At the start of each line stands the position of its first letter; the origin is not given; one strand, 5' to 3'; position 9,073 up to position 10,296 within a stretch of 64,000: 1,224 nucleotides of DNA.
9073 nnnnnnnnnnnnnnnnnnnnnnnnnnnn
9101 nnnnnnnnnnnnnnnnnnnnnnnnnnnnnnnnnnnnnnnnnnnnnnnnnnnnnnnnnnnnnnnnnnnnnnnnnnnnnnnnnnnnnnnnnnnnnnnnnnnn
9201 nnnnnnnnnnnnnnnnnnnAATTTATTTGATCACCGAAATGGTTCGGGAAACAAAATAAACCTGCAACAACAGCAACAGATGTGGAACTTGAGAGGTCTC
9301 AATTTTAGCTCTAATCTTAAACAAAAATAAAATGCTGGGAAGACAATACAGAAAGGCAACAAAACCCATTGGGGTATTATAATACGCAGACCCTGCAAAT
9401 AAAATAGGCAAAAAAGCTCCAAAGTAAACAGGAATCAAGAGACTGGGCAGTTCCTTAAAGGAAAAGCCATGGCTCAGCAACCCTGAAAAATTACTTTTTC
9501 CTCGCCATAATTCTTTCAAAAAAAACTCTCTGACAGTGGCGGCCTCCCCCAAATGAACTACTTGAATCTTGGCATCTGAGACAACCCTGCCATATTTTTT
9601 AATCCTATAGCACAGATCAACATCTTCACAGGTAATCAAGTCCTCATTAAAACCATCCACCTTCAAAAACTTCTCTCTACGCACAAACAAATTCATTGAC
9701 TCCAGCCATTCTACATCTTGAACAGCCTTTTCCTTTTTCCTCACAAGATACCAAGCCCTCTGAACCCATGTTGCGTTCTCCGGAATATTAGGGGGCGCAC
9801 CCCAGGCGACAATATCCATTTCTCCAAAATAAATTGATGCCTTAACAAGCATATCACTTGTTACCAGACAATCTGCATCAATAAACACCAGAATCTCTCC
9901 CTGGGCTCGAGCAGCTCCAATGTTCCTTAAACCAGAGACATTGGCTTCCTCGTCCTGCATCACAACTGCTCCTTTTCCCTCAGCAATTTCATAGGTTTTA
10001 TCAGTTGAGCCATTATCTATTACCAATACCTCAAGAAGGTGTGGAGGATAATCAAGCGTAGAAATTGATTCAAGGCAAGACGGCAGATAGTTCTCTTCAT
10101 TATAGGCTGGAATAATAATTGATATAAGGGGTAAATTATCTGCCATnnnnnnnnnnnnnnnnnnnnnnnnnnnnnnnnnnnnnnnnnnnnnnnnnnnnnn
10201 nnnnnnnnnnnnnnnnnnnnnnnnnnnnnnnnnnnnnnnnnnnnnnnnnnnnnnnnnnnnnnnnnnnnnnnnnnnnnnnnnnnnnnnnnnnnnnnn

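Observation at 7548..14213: Lipid-carrier glycosylation module (UbiA-like / HAD / GT2 / GT-C, plus GtrA) embedded in an exosortase EPS locus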

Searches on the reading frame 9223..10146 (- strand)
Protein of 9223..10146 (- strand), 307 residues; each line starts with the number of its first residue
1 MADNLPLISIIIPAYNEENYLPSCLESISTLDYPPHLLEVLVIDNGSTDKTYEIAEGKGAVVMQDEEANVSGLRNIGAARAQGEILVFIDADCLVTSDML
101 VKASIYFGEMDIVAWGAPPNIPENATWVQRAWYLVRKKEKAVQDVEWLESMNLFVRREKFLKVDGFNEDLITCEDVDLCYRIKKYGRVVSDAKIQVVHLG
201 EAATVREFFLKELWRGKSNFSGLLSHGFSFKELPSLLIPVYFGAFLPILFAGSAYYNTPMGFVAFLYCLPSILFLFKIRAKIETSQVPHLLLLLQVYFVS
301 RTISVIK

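Call 3: search_protein_families(library=pfam, proteins=[window:9223-10146:-], max_evalue=0.01)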
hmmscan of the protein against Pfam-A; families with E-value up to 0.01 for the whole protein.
window:9223-10146:- (307 aa): 4 families
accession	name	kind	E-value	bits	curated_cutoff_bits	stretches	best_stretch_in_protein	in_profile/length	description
PF00535.33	Glycos_transf_2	-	7.3e-24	85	23.3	1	9-132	1-129/168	Glycosyl transferase family 2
PF10111.15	Glyco_tranf_2_2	-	3.5e-16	59.9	27.3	2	9-102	1-101/276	Glycosyltransferase like family 2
PF13641.12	Glyco_tranf_2_3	-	5.2e-13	50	27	1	8-189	3-201/230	Glycosyltransferase like family 2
PF13704.12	Glyco_tranf_2_4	-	0.00077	20.3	27.5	1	16-96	2-85/98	Glycosyl transferase family 2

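Call 4: search_protein_families(library=ncbifam, proteins=[window:9223-10146:-], max_evalue=0.01)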
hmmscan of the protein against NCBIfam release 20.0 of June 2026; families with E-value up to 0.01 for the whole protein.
window:9223-10146:- (307 aa): 26 families (the best 25 are shown)
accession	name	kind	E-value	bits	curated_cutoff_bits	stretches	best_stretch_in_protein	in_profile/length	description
TIGR03965.1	mycofact_glyco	equivalog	2.2e-28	99.4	280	1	4-218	72-299/467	mycofactocin biosynthesis glycosyltransferase MftF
TIGR04283.1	glyco_like_mftF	equivalog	2e-25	89.7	182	1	8-189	1-176/221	TIGR04283 family arsenosugar biosynthesis glycosyltransferase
NF041875.1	EPS_EpsD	equivalog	4.8e-24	85.3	370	1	8-189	1-196/325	exopolysaccharide biosynthesis glycosyltransferase EpsD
NF007482.0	PRK10073.1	equivalog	1.4e-14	53.9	423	1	2-100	2-103/334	glycosyltransferase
TIGR03111.1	glyc2_xrt_Gpos1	hypoth_equivalog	1.9e-14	53.3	363.95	1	3-105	46-154/439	TIGR03111 family XrtG-associated glycosyltransferase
NF038299.1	EPS_HpsN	equivalog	7.8e-14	51.4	425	1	6-112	1-112/317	hormogonium polysaccharide biosynthesis glycosyltransferase HpsN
NF010496.0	PRK13915.1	equivalog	1.5e-13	50.5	262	1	8-102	33-136/307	glucosyl-3-phosphoglycerate synthase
TIGR03937.1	PgaC_IcaA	equivalog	5.5e-13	48.6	422.3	1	3-99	42-142/407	poly-beta-1,6-N-acetyl-D-glucosamine synthase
NF047683.1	TeichurnBiosyTuaG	equivalog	4.1e-09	36.4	400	1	1-102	1-106/252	teichuronic acid biosynthesis protein TuaG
NF038302.1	EPS_HpsE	equivalog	1.6e-08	33.9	300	1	8-108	3-111/307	hormogonium polysaccharide biosynthesis glycosyltransferase HpsE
NF041394.1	GtaseAglG_Halo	equivalog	2.4e-08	33.6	440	1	8-189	3-205/304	glucosyl-dolichyl phosphate glucuronosyltransferase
TIGR04242.1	nodulat_NodC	equivalog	2.8e-08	33.2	550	1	3-109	45-158/395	chitooligosaccharide synthase NodC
TIGR03469.1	HpnB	hypoth_equivalog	7e-08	31.9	379.25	1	4-64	42-101/386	hopene-associated glycosyltransferase HpnB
NF041865.1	EpsU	equivalog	7.6e-08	31.8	700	1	9-100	42-140/394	exopolysaccharide biosynthesis GT2 family glycosyltransferase EpsU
TIGR04182.1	glyco_TIGR04182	equivalog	5.2e-07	29.3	325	1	8-93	2-83/293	S-layer glycoprotein N-glycosyltransferase AglJ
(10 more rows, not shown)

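Call 49: find_homologous_proteins(query=window:9223-10146:-, max_evalue=1e-20)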
Query window:9223-10146:- (307 aa): 520 proteins with E <= 1e-20 among 1855 candidates; the best 120 are listed.
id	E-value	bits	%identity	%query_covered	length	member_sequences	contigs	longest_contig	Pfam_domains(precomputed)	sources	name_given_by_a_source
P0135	1.0e-202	690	100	100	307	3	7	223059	PF10111.15,PF13641.13,PF00535.33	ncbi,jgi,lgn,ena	-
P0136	1.5e-142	493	69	100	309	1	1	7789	PF10111.15,PF13641.13,PF00535.33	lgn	-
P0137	1.6e-131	456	65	97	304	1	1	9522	PF13632.13,PF10111.15,PF13641.13,PF00535.33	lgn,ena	-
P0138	6.2e-119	415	58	97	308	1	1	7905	PF10111.15,PF13641.13,PF00535.33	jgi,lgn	-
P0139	2.2e-118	413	61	97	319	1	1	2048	PF10111.15,PF13641.13,PF00535.33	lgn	-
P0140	1.1e-115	404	57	98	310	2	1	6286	PF10111.15,PF13641.13,PF00535.33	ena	-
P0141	2.4e-115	403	58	98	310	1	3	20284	PF10111.15,PF13641.13,PF00535.33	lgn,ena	-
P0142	3.4e-115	403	57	98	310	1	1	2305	PF10111.15,PF13641.13,PF00535.33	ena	-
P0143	4.9e-115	402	56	98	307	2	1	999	PF10111.15,PF13641.13,PF00535.33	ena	-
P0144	7.9e-115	402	57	98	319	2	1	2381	PF13632.13,PF10111.15,PF13641.13,PF00535.33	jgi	-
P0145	1.8e-114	400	57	98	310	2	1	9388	PF10111.15,PF13641.13,PF00535.33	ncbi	-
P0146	3.6e-114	399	56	99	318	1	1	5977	PF10111.15,PF13641.13,PF00535.33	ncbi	-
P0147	8.8e-114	398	59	99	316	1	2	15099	PF10111.15,PF13641.13,PF00535.33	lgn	-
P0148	1.3e-113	398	57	98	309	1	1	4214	PF10111.15,PF13641.13,PF00535.33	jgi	-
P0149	1.6e-113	397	58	97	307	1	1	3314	PF10111.15,PF13641.13,PF00535.33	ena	-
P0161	2.7e-112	393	58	99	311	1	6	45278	PF10111.15,PF13641.13,PF00535.33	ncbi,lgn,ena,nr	ncbi:glycosyltransferase [candidate division KSB1 bacterium]|nr:glycosyltransferase [candidate divis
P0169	2.2e-111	390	56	99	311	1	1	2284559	PF10111.15,PF13641.13,PF00535.33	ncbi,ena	-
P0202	1.5e-106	374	55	98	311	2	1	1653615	PF10111.15,PF13641.13,PF00535.33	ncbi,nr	ncbi:MAG: glycosyltransferase [Planctomycetes bacterium]|nr:glycosyltransferase [Planctomycetota bac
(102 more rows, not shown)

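Call 50: find_encoding_contigs(protein=P0169, flank=8000, max_places=1)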
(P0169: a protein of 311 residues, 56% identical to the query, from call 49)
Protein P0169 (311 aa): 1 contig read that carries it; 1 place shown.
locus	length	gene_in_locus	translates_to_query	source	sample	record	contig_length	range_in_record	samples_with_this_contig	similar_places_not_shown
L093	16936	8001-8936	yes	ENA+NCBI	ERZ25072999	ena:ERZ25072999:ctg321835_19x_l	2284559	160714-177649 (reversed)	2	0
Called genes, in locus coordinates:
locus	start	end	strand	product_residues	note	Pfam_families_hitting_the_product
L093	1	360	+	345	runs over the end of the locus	PF00535:Glycos_transf_2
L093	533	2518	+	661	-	-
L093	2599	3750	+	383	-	PF02350:Epimerase_2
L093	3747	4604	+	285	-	PF01522:Polysacc_deac_1, PF11959:DUF3473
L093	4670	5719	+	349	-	PF02388:FemAB (faint), PF13480:Acetyltransf_6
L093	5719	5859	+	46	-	-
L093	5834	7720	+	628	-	PF13522:GATase_6, PF13537:GATase_7, PF00733:Asn_synthase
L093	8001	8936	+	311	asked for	PF00535:Glycos_transf_2, PF10111:Glyco_tranf_2_2 (weak), PF13641:Glyco_tranf_2_3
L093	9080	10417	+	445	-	PF19358:DUF5935 (weak), PF04932:Wzy_C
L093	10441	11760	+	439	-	PF13692:Glyco_trans_1_4, PF00534:Glycos_transf_1, PF13524:Glyco_trans_1_2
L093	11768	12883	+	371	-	PF13439:Glyco_transf_4, PF13477:Glyco_trans_4_2 (weak), PF13579:Glyco_trans_4_4, PF20706:GT4-conflict (weak), PF00534:Glycos_transf_1, PF13692:Glyco_trans_1_4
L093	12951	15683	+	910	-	PF19501:PcRGLX_1st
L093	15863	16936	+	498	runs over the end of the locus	PF01943:Polysacc_synt, PF13440:Polysacc_synt_3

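Call 51: find_encoding_contigs(protein=P0202, flank=8000, max_places=1)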
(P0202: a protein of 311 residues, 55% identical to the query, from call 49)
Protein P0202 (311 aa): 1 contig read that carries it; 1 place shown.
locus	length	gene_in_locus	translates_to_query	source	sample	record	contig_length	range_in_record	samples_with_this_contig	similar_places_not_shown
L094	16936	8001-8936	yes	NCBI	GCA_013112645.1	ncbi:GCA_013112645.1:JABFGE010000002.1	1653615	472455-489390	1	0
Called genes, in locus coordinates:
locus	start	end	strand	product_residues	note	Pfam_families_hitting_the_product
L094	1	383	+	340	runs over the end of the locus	PF00535:Glycos_transf_2, PF10111:Glyco_tranf_2_2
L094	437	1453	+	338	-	PF00535:Glycos_transf_2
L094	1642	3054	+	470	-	-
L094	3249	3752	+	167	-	-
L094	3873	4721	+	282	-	PF01522:Polysacc_deac_1, PF11959:DUF3473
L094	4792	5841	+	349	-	PF02388:FemAB (weak), PF13480:Acetyltransf_6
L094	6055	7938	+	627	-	PF13522:GATase_6, PF13537:GATase_7, PF00733:Asn_synthase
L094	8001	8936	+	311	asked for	PF00535:Glycos_transf_2, PF10111:Glyco_tranf_2_2 (weak), PF13641:Glyco_tranf_2_3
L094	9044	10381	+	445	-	PF19358:DUF5935, PF04932:Wzy_C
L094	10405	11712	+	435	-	PF13692:Glyco_trans_1_4, PF00534:Glycos_transf_1, PF13524:Glyco_trans_1_2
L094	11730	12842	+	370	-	PF13439:Glyco_transf_4, PF13477:Glyco_trans_4_2, PF13579:Glyco_trans_4_4, PF20706:GT4-conflict (weak), PF00534:Glycos_transf_1, PF13692:Glyco_trans_1_4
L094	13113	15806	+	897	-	PF19501:PcRGLX_1st, PF21345:PcRGLX_2nd (faint)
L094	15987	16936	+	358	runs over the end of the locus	PF01943:Polysacc_synt, PF13440:Polysacc_synt_3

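Call 52: find_encoding_contigs(protein=P0161, flank=8000, max_places=1)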
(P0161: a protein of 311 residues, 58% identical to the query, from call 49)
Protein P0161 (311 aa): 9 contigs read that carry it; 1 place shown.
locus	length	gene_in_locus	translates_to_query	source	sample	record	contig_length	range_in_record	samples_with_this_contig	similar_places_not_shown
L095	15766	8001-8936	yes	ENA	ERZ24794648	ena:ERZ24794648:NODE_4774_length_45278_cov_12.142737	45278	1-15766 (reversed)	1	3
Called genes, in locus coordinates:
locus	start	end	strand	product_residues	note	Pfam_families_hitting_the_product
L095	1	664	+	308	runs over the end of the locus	PF01408:GFO_IDH_MocA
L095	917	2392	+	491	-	PF01839:FG-GAP (faint), PF13517:FG-GAP_3 (weak), PF21348:RGL11_C (faint)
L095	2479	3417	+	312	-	PF00535:Glycos_transf_2, PF10111:Glyco_tranf_2_2 (weak)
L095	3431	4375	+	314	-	PF00535:Glycos_transf_2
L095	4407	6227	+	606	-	PF02366:PMT (weak), PF13231:PMT_2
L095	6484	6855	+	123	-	PF05635:23S_rRNA_IVP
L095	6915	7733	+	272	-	PF00535:Glycos_transf_2, PF10111:Glyco_tranf_2_2, PF13641:Glyco_tranf_2_3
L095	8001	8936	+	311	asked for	PF00535:Glycos_transf_2, PF10111:Glyco_tranf_2_2, PF13641:Glyco_tranf_2_3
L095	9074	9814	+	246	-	PF02353:CMAS, PF08003:Methyltransf_9 (weak), PF01209:Ubie_methyltran, PF13489:Methyltransf_23, PF13847:Methyltransf_31, PF08241:Methyltransf_11, PF08242:Methyltransf_12, PF13649:Methyltransf_25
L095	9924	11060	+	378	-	PF13439:Glyco_transf_4, PF13477:Glyco_trans_4_2 (weak), PF13579:Glyco_trans_4_4, PF00534:Glycos_transf_1, PF13692:Glyco_trans_1_4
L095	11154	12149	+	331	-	-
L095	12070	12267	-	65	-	-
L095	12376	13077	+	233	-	PF13489:Methyltransf_23 (weak)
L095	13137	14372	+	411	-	PF13439:Glyco_transf_4, PF00534:Glycos_transf_1, PF13692:Glyco_trans_1_4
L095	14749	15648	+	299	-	PF02353:CMAS, PF13489:Methyltransf_23, PF05401:NodS (weak), PF08241:Methyltransf_11, PF08242:Methyltransf_12, PF13649:Methyltransf_25, PF13847:Methyltransf_31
